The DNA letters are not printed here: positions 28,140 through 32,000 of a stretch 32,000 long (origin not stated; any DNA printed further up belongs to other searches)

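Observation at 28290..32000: Unlisted giant ORF: SIR2 NADase-like domain fused to an NB-ARC STAND ATPase and helical repeats (candidate single-protein anti-phage system)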

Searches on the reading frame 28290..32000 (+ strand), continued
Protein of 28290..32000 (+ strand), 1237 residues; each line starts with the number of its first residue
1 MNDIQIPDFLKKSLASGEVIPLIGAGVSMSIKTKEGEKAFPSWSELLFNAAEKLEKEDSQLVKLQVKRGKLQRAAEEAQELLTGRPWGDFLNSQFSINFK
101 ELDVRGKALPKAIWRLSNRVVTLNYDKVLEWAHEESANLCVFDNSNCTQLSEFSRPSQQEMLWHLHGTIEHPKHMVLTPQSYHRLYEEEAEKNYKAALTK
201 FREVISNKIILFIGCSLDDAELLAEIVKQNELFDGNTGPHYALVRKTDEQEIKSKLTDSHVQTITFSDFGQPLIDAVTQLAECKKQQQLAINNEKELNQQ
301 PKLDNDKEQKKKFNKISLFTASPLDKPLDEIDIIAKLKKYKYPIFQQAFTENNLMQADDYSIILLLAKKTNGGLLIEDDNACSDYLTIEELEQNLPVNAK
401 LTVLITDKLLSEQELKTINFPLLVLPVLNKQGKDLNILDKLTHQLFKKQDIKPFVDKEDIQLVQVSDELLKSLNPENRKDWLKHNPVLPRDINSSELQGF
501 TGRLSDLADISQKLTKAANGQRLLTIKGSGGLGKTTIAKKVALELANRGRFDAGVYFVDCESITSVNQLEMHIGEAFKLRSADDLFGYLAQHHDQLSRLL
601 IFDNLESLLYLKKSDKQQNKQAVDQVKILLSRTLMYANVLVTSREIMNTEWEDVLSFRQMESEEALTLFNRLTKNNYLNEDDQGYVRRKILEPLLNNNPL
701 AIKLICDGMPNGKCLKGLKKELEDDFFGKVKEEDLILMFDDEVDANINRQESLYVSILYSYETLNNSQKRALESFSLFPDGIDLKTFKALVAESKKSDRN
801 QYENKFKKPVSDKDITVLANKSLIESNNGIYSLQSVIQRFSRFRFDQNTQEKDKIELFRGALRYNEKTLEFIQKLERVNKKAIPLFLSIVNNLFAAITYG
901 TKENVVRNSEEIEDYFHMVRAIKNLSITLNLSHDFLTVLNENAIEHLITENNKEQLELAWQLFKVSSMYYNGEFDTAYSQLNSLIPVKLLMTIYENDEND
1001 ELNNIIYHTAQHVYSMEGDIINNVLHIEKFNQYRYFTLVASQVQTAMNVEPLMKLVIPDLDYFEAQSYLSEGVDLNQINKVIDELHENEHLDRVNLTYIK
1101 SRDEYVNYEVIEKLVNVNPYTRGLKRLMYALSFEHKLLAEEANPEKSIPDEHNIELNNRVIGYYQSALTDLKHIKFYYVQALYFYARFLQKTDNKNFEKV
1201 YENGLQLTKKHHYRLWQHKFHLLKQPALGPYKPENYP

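Call 40: find_related_loci(query=A1, collection=genome_contigs, flank=10000)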
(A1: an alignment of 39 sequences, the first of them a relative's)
Query A1 (1275 aa) in genome_contigs; peptide patterns used: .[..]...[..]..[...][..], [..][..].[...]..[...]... (x = any residue, [..] = any of these).
558 stretches matched a pattern; 294 encode a relative of the query (tblastn E <= 1e-3); the best 80 are kept; 80 distinct loci.
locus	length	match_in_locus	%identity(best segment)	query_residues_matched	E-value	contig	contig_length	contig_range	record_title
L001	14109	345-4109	67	1-1268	0e+0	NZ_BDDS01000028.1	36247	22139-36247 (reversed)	Pseudoalteromonas neustonica strain PAMC 28425, whole genome shotgun sequence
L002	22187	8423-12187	67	1-1268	0e+0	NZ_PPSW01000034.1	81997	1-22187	Pseudoalteromonas phenolica strain S3663 S3663_contig_35, whole genome shotgun sequence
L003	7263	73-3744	66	39-1268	0e+0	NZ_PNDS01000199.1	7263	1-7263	Pseudoalteromonas sp. S2755 S2755_S29_L001_R1_001__paired__contig_200, whole genome shotgun sequence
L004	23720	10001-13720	49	6-1268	0e+0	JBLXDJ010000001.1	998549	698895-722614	MAG: Oceanospirillum sp. isolate ES20-05 S20maxbin_out.010RE.5K@1, whole genome shotgun sequence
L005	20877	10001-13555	35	4-1240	0e+0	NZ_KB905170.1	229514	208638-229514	Colwellia piezophila ATCC BAA-637 F580DRAFT_scaffold00011.11, whole genome shotgun sequence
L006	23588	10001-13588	35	5-1253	0e+0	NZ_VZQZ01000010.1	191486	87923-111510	Oryzomonas japonica strain Red96 contig10, whole genome shotgun sequence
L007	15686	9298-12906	35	7-1260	0e+0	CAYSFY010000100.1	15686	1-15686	MAG TPA_asm: uncultured Desulfobulbia bacterium isolate binchicken_co266_32 genome assembly, contig: NODE_6271_length_15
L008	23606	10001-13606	34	3-1256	0e+0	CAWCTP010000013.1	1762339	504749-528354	MAG: uncultured delta proteobacterium isolate MFD05442.bin.2.256 genome assembly, contig: contig_4159, whole genome shot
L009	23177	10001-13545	35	6-1253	0e+0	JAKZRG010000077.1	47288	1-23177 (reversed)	MAG: Oceanospirillum sp. isolate Langseth_MAG_00001 Langseth_MAG_00001_000000000077, whole genome shotgun sequence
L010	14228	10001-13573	32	1-1256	8e-178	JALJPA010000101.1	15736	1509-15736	MAG: Colwellia sp. isolate ALOHA_DT_125 DT-Colwellia-7_101, whole genome shotgun sequence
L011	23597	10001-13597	31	4-1253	8e-176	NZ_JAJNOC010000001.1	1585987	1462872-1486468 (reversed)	Massilia phyllostachyos strain G4R7 G4R7100000, whole genome shotgun sequence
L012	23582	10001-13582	35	5-1253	0e+0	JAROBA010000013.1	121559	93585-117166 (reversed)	Pontiellaceae bacterium B1224 scaffold_13_length=121560, whole genome shotgun sequence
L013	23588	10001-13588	32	6-1244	0e+0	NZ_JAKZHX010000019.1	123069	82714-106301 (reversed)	Undibacterium sp. TS12 19, whole genome shotgun sequence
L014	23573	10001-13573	33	10-1256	0e+0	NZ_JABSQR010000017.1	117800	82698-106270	MAG: Moritella sp. isolate DT_65 DT-Moritella-2_scaffold_22, whole genome shotgun sequence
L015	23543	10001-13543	36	4-1240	0e+0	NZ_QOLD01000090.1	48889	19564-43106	Candidatus Colwellia aromaticivorans strain Bin11-node4 NODE_313_length_48889_cov_31.2996_ID_627482, whole genome shotgu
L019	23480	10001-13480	29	10-1248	2e-130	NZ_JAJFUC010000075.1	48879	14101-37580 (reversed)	MAG: Clostridium sp. isolate bin.369 k141_3097567, whole genome shotgun sequence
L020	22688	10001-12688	33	301-1258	1e-127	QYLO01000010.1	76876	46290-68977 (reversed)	MAG: Candidatus Electrothrix gigas isolate AU1_5 NODE_10_length_76876_cov_73.7145, whole genome shotgun sequence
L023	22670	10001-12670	31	315-1256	9e-118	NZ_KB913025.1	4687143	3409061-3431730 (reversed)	Methylovulum miyakonense HT12 MetmiDRAFT_scaffold1.1, whole genome shotgun sequence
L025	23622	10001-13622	39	1-1260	0e+0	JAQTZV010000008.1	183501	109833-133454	MAG: Desulfuromonadaceae bacterium isolate STC_69 NODE_172_length_183501_cov_17.475455_Sandtown_C, whole genome shotgun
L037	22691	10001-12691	30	311-1248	3e-101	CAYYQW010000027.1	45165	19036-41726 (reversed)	MAG TPA_asm: uncultured Bacteroidaceae bacterium isolate binchicken_co8_20 genome assembly, contig: NODE_800_length_4516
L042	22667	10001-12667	30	307-1253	2e-97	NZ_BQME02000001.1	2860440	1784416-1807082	Paenibacillus sp. L3-i20 sequence1, whole genome shotgun sequence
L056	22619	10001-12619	26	307-1250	2e-72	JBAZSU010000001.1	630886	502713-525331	MAG: Sulfurimonas sp. isolate SO_2017_GW1_182 NODE_73_length_630886_cov_9.583194_OW334_2017, whole genome shotgun sequen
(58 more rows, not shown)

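Call 49: search_protein_families(library=pfam, proteins=[L023:8861-12691:+, L042:8780-12682:+, L056:9494-12643:+, L056:8607-9458:+, L037:9275-13450:+, L020:9461-12718:+, L020:8582-9391:+], max_evalue=0.001)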
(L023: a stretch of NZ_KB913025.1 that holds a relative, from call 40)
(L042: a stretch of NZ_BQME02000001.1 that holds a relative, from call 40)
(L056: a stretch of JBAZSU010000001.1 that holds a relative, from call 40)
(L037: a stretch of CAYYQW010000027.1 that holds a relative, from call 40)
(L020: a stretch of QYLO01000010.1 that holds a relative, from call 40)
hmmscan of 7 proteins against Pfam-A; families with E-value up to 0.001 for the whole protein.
L023:8861-12691:+ (1276 aa): 6 families
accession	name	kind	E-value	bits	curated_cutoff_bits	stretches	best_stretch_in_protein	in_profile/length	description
PF00149.33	Metallophos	-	1.7e-12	48.6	21.5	1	8-255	4-191/191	Calcineurin-like phosphoesterase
PF13401.12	AAA_22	-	8.4e-07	29.8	27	1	576-684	3-116/130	AAA domain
PF12850.12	Metallophos_2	-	0.00011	22.7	27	0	219-293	84-152/154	Calcineurin-like phosphoesterase superfamily domain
PF00931.28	NB-ARC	-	0.00012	21.8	23.5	1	560-759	2-208/248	NB-ARC domain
PF05729.18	NACHT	-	0.00015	22.1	26.7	1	581-722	3-165/167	NACHT domain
PF13191.12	AAA_16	-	0.00016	22.6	32.6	1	556-617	2-63/167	AAA ATPase domain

L042:8780-12682:+ (1300 aa): 5 families
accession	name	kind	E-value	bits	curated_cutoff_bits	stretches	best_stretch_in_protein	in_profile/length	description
PF00149.33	Metallophos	-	1e-12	49.4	21.5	1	11-252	3-190/191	Calcineurin-like phosphoesterase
PF00931.28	NB-ARC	-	8.3e-08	32.2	23.5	1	600-791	3-204/248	NB-ARC domain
PF20720.3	nSTAND3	-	4e-05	23.8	27.2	1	612-740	15-123/155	Novel STAND NTPase 3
PF01637.24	ATPase_2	-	0.00015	22.1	33.2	1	595-670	1-78/225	ATPase domain predominantly from Archaea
PF05729.18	NACHT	-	0.00024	21.4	26.7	1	617-758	3-165/167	NACHT domain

L056:9494-12643:+ (1049 aa): 8 families
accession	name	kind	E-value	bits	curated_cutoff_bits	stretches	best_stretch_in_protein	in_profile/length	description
PF13676.11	TIR_2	-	9.1e-12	46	28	1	11-119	1-103/122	TIR domain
PF13401.12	AAA_22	-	1e-05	26.3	27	1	354-459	4-110/130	AAA domain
PF00931.28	NB-ARC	-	2.9e-05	23.9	23.5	1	338-411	2-74/248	NB-ARC domain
PF01582.25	TIR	-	3.7e-05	24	21.3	1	12-106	2-97/179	TIR domain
PF13173.12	AAA_14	-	6.2e-05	23.4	27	1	355-470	2-98/129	AAA domain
PF13191.12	AAA_16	-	9.7e-05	23.4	32.6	1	334-393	2-57/167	AAA ATPase domain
PF13479.12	AAA_24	-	0.00052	20.3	27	1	357-442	4-77/195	AAA domain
PF00005.33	ABC_tran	-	0.00071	20.6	25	0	354-496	10-131/137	ABC transporter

L056:8607-9458:+ (283 aa): 1 family
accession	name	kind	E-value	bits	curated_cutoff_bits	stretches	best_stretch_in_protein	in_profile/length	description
PF00696.33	AA_kinase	-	5e-48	164.3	24.9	1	25-260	2-234/234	Amino acid kinase family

L037:9275-13450:+ (1391 aa): 5 families
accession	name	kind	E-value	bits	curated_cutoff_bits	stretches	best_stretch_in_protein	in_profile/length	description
PF00931.28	NB-ARC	-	2e-09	37.5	23.5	1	433-630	2-203/248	NB-ARC domain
PF04471.18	Mrr_cat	-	7.2e-09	36.2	21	1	18-109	5-99/115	Restriction endonuclease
PF20720.3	nSTAND3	-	8.2e-06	26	27.2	1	439-576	6-120/155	Novel STAND NTPase 3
PF13401.12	AAA_22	-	5.4e-05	23.9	27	1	449-555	4-110/130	AAA domain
PF05729.18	NACHT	-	0.00091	19.5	26.7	0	453-571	3-133/167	NACHT domain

L020:9461-12718:+ (1085 aa): 5 families
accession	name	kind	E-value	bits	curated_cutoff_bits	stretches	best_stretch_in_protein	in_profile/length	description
PF12770.12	CHAT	-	1e-10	42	24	1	9-170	82-266/289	CHAT domain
PF00931.28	NB-ARC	-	2.8e-06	27.2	23.5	1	377-585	3-225/248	NB-ARC domain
PF13191.12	AAA_16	-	8e-06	26.9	32.6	1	372-435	2-64/167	AAA ATPase domain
PF13401.12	AAA_22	-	2.2e-05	25.2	27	1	392-491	5-107/130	AAA domain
PF05729.18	NACHT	-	0.00019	21.7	26.7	1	396-534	4-163/167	NACHT domain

L020:8582-9391:+ (269 aa): 1 family
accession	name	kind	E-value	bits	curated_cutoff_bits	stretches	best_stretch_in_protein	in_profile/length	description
PF00588.24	SpoU_methylase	-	4.1e-23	82.5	29.7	1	27-174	4-142/142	SpoU rRNA Methylase family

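Call 63: search_protein_families(library=pfam, proteins=[L004:2260-5442:-, L019:13722-15656:-], max_evalue=0.001)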
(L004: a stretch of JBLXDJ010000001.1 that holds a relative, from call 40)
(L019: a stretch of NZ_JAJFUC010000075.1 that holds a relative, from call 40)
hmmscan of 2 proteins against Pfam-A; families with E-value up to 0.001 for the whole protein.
L004:2260-5442:- (1060 aa): 6 families
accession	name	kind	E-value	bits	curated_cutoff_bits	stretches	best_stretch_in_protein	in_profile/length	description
PF02518.31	HATPase_c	-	2.2e-26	92.9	26.4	1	630-744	2-109/111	Histidine kinase-, DNA gyrase B-, and HSP90-like ATPase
PF00072.30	Response_reg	-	7.3e-26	91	30.2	1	772-882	1-109/111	Response regulator receiver domain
PF00512.31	HisKA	-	6.5e-20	71.4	26.9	1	517-582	1-66/66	His Kinase A (phospho-acceptor) domain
PF01627.28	Hpt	-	1e-09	38.9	24.6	1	961-1038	1-80/84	Hpt domain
PF00672.30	HAMP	-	5.6e-07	30.2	25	1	202-245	8-51/53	HAMP domain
PF00989.32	PAS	-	0.00053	20.4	22.6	0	265-301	2-38/113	PAS fold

L019:13722-15656:- (644 aa): 5 families
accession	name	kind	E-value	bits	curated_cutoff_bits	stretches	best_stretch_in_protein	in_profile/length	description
PF00664.28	ABC_membrane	-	3.2e-63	214.4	28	1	55-351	2-273/274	ABC transporter transmembrane region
PF00005.33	ABC_tran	-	5.4e-30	105.2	25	1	415-563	2-137/137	ABC transporter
PF00004.35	AAA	-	0.00011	23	21.2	0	429-586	3-97/131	ATPase family associated with various cellular activities (AAA)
PF13401.12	AAA_22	-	0.00055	20.7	27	0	424-457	5-33/130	AAA domain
PF13304.12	AAA_21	-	0.00075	20.1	27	0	529-581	232-283/304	AAA domain, putative AbiEii toxin, Type IV TA system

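Call 82: find_encoding_contigs(protein=P0001, flank=10000, max_places=3)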
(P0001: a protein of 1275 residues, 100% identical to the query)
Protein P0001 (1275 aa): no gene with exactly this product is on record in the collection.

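Call 88: search_protein_families(library=padloc, alignment_id=A5, max_evalue=1e-8)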
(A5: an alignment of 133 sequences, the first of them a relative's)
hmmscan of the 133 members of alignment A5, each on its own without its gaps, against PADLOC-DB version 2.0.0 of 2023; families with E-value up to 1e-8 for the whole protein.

A. member 1, L002:5907-8009:+ (701 aa): 0 families

B. families by the number of members that match (of 133 scanned): 83 families (the first 25 are shown)
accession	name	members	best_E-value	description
PDLC04135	mad3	5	2e-48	mads_3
PDLC04140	mad8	4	8.4e-21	mads_8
PDLC02864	DpdF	2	8.8e-255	DpdF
PDLC02861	DpdF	2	2e-252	DpdF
PDLC01087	C3a187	2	2.2e-176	NERD+UvrD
PDLC00117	GajB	2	1e-36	UrvD helicase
PDLC00132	GajB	2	1.9e-33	UrvD helicase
PDLC00114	GajB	2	2.1e-28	UrvD helicase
PDLC00127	GajB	2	9.5e-28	UrvD helicase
PDLC03802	RTasHel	2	1.2e-22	DRT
PDLC00103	GajB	2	1.6e-21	UrvD helicase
PDLC00123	GajB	2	3.2e-21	UrvD helicase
PDLC00104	GajB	2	1.2e-17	UrvD helicase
PDLC00116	GajB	2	2e-14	UrvD helicase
PDLC02980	AriA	2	1.1e-13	-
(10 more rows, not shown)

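Call 89: search_dna_similar(query=P0001, collection=plasmids, mode=protein, max_rows=15)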
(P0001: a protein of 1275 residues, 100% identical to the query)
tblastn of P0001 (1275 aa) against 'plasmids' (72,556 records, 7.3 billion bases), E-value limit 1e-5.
Records with a match: 25; places in all: 32; records where one place covers at least 80% of the query: 2.
Best place of each record, by identity: <60% 25.
By first word of the organism name: Rhodococcus 15; Peribacillus 1; Hymenobacter 1; Metabacillus 1; Allomeiothermus 1; Streptomyces 1; Rhizobium 1; Mycobacterium 1; Phyllobacterium 1; Neorhizobium 1; and 1 more.
By predicted mobility (MOB-suite, as given by PLSDB): non-mobilizable 14; mobilizable 10; conjugative 1.
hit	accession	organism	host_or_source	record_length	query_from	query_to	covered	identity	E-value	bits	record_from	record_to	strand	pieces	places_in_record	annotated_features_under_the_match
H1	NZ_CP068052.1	Peribacillus psychrosaccharolyticus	-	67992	13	1239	96%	29.4%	5e-108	384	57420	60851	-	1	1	SIR2 family protein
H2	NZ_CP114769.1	Hymenobacter canadensis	whole organism,lake water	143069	7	1251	98%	27.9%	2e-93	340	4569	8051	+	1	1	SIR2 family protein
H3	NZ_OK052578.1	Metabacillus dongyingensis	white elm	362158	316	1239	56%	35.0%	9e-64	345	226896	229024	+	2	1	ATP-binding protein | hypothetical protein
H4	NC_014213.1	Allomeiothermus silvanus DSM 9946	hot spring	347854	429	788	28%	26.1%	4e-12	79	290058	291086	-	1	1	BTAD domain-containing putative transcriptional regulator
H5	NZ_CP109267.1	Streptomyces sp. NBC_01643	-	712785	495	851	28%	25.4%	3e-8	66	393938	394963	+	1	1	LuxR C-terminal-related transcriptional regulator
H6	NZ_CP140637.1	Rhizobium indigoferae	Indigofera amblyantha,Pure culture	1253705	473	825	28%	25.3%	7e-6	59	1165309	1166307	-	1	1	record has no annotation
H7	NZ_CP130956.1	Rhodococcus opacus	cell culture,Sod-podzolic soil ...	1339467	482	848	29%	24.3%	1e-9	71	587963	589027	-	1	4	none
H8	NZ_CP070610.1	Rhodococcus koreensis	cell culture,rhizosphere of apple ...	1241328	482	848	29%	23.8%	2e-8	67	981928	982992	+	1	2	record has no annotation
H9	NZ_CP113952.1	Rhodococcus sp. JS3073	culture,soil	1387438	495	798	24%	27.3%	2e-8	67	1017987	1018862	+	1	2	record has no annotation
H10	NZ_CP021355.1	Rhodococcus oxybenzonivorans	river sediment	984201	495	798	24%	26.7%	9e-9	68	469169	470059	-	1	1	protein kinase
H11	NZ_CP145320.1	Rhodococcus ruber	-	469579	500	798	23%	26.3%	7e-6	59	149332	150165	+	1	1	LuxR C-terminal-related transcriptional regulator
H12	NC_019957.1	Mycobacterium sp. JS623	-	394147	496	794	23%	26.2%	3e-7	63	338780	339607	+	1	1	LuxR family transcriptional regulator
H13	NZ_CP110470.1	Rhodococcus opacus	cell culture,Soil contaminated by oil ...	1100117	496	784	23%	26.4%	1e-7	64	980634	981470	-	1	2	record has no annotation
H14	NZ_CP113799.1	Rhodococcus pyridinivorans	sediment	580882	500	793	23%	26.0%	3e-6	59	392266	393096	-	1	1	LuxR C-terminal-related transcriptional regulator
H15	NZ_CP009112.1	Rhodococcus opacus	soil sample, Enrichment culture with ...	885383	496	790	23%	25.9%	2e-7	63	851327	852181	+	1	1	LuxR C-terminal-related transcriptional regulator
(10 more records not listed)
